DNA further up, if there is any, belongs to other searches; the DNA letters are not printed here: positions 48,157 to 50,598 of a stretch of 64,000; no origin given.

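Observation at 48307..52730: Bi-domain (MDR + Gfo/Idh/MocA) oxidoreductase coupled to a 760-aa fusion with GT-B-like C-terminus: candidate sugar-modifying module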

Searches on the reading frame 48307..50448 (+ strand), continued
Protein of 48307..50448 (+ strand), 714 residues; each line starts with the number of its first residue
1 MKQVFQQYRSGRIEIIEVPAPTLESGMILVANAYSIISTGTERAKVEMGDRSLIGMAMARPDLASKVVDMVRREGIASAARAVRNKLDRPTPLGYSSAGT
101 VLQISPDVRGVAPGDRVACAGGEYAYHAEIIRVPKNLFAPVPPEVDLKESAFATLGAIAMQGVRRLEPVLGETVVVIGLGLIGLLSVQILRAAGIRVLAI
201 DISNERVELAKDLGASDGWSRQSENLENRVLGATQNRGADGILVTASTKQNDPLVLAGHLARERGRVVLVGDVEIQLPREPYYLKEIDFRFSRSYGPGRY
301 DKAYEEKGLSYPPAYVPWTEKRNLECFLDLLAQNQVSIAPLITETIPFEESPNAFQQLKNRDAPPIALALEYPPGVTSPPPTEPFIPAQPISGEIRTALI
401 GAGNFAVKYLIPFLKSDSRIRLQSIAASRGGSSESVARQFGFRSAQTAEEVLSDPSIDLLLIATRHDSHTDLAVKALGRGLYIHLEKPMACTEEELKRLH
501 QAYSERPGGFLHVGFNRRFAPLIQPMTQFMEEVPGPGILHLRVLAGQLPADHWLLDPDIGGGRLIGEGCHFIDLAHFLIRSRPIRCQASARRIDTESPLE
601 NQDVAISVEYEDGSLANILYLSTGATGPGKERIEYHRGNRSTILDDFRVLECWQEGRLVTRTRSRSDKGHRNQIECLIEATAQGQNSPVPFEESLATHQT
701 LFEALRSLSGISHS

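Call 80: find_related_loci(query=A6, collection=metagenome_contigs, flank=10000)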
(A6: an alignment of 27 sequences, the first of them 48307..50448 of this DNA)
Query A6 (714 aa) in metagenome_contigs; peptide patterns used: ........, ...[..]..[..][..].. (x = any residue, [..] = any of these).
600 stretches matched a pattern (row limit reached: there are more); 597 encode a relative of the query (tblastn E <= 1e-3); the best 80 are kept; 80 distinct loci.
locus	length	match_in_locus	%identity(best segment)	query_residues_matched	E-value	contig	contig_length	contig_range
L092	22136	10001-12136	44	1-709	0e+0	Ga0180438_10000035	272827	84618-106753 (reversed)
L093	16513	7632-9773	42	1-710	0e+0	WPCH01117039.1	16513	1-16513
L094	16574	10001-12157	42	1-708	0e+0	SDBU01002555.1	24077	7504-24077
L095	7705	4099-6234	43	1-711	4e-180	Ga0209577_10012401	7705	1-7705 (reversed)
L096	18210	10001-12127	43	1-708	6e-179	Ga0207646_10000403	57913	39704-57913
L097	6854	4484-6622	42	1-709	1e-179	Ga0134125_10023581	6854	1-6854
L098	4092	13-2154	43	1-708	0e+0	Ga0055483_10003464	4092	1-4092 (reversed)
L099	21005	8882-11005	39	1-709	4e-177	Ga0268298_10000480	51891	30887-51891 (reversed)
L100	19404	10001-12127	45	1-711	6e-177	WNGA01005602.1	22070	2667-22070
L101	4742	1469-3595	41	1-708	0e+0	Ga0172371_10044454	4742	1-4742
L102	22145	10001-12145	44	1-712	6e-175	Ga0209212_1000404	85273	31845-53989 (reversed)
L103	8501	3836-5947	44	1-708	6e-174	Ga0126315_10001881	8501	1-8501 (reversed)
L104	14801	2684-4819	43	1-697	3e-173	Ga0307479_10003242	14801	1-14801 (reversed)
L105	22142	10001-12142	44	1-709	3e-173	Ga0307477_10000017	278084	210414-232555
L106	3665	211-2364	43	1-708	0e+0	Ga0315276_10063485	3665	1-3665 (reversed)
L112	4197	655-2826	43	1-709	9e-179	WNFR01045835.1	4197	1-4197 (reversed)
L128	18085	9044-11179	39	1-708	8e-168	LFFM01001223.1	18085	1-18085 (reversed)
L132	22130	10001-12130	41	1-710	3e-167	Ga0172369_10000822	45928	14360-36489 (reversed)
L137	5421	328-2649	38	1-708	3e-169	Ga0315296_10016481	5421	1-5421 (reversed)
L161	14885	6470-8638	40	1-697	2e-163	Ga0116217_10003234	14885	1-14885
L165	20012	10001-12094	41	1-702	5e-163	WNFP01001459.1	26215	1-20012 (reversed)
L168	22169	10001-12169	42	1-701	2e-168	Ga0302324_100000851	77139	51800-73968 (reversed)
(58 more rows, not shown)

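Call 113: search_protein_families(library=pfam, proteins=[L128:13783-15120:+, L132:13562-15574:+, L102:12896-14836:+, L112:2979-4196:+, L168:7074-7988:+, L137:2775-4067:+, L165:8852-9919:+, L105:15197-16204:+, L161:10432-11694:+, L094:8541-10001:+], max_evalue=0.0001)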
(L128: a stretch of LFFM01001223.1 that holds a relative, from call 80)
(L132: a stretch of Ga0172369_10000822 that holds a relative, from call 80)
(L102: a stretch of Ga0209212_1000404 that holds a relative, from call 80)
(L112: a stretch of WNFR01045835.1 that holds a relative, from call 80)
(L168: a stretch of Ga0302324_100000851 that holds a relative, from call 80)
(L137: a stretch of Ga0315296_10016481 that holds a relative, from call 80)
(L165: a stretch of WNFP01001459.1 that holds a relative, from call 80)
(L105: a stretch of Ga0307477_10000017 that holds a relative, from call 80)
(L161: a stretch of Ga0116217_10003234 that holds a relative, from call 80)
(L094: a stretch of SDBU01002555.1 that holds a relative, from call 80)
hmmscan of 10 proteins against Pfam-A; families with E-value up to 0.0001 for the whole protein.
L128:13783-15120:+ (446 aa): 5 families
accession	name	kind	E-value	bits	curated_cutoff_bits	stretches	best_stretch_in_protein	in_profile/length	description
PF00534.26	Glycos_transf_1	-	1.2e-22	80.7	26.4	1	253-421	3-170/172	Glycosyl transferases group 1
PF13692.12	Glyco_trans_1_4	-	7e-20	72.2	27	1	265-408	2-141/142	Glycosyl transferases group 1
PF13579.12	Glyco_trans_4_4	-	8.1e-20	72.2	29.7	1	54-240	1-158/158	Glycosyl transferase 4-like domain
PF13524.12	Glyco_trans_1_2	-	5.4e-11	43.1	25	1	287-438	7-143/144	Glycosyl transferase-like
PF13439.12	Glyco_transf_4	-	9.1e-11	42.5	28.5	1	54-240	2-165/170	Glycosyltransferase Family 4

L132:13562-15574:+ (671 aa): 3 families
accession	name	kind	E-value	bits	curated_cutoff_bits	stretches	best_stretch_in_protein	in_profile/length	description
PF00733.27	Asn_synthase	-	1.3e-82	278.7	21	1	245-648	2-354/354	Asparagine synthase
PF13537.11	GATase_7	-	6.5e-44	149.3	25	1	50-170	2-122/123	Glutamine amidotransferase domain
PF13522.11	GATase_6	-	6.4e-40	136.6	27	1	43-165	11-130/130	Glutamine amidotransferase domain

L102:12896-14836:+ (647 aa): 3 families
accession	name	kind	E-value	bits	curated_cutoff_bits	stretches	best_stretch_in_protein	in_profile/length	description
PF16889.11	Hepar_II_III_N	-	4.8e-23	82.5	22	1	115-310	92-288/340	Heparinase II/III N-terminus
PF07940.18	Hepar_II_III_C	-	8.7e-18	65.1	24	1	417-581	35-197/237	Heparinase II/III-like, C-terminal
PF05426.18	Alginate_lyase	-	4.6e-06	26.8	22.2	1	133-324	63-270/275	Alginate lyase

L112:2979-4196:+ (406 aa): 1 family
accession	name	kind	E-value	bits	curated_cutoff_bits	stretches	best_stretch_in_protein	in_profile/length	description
PF02543.21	Carbam_trans_N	-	2.5e-52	178.9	24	1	3-353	2-346/346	Carbamoyltransferase N-terminus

L168:7074-7988:+ (305 aa): 2 families
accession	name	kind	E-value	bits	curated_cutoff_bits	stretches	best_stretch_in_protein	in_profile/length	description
PF00535.33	Glycos_transf_2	-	1.4e-17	64.6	23.3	1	22-153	1-139/168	Glycosyl transferase family 2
PF13704.12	Glyco_tranf_2_4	-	9.7e-07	29.6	27.5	1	28-106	1-85/98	Glycosyl transferase family 2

L137:2775-4067:+ (431 aa): 1 family
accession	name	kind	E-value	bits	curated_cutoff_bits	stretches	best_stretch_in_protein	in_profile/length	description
PF02350.25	Epimerase_2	-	6.4e-103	344.7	30.6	2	150-422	93-346/347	UDP-N-acetylglucosamine 2-epimerase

L165:8852-9919:+ (356 aa): 3 families
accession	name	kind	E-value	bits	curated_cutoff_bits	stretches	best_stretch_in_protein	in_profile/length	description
PF02563.21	Poly_export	-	4.1e-19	69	28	1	83-156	3-74/77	Polysaccharide biosynthesis/export protein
PF22461.2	SLBB_2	-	4.4e-17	62.4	27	2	166-242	3-79/79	SLBB domain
PF10531.15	SLBB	-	3.5e-15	56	27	2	247-299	1-50/55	SLBB domain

L105:15197-16204:+ (336 aa): 1 family
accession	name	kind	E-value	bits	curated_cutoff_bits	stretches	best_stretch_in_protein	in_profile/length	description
PF06662.19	C5-epim_C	-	8.3e-50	169.3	23.3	1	130-312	2-187/188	D-glucuronyl C5-epimerase C-terminus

L161:10432-11694:+ (421 aa): 0 families

L094:8541-10001:+ (487 aa): 0 families
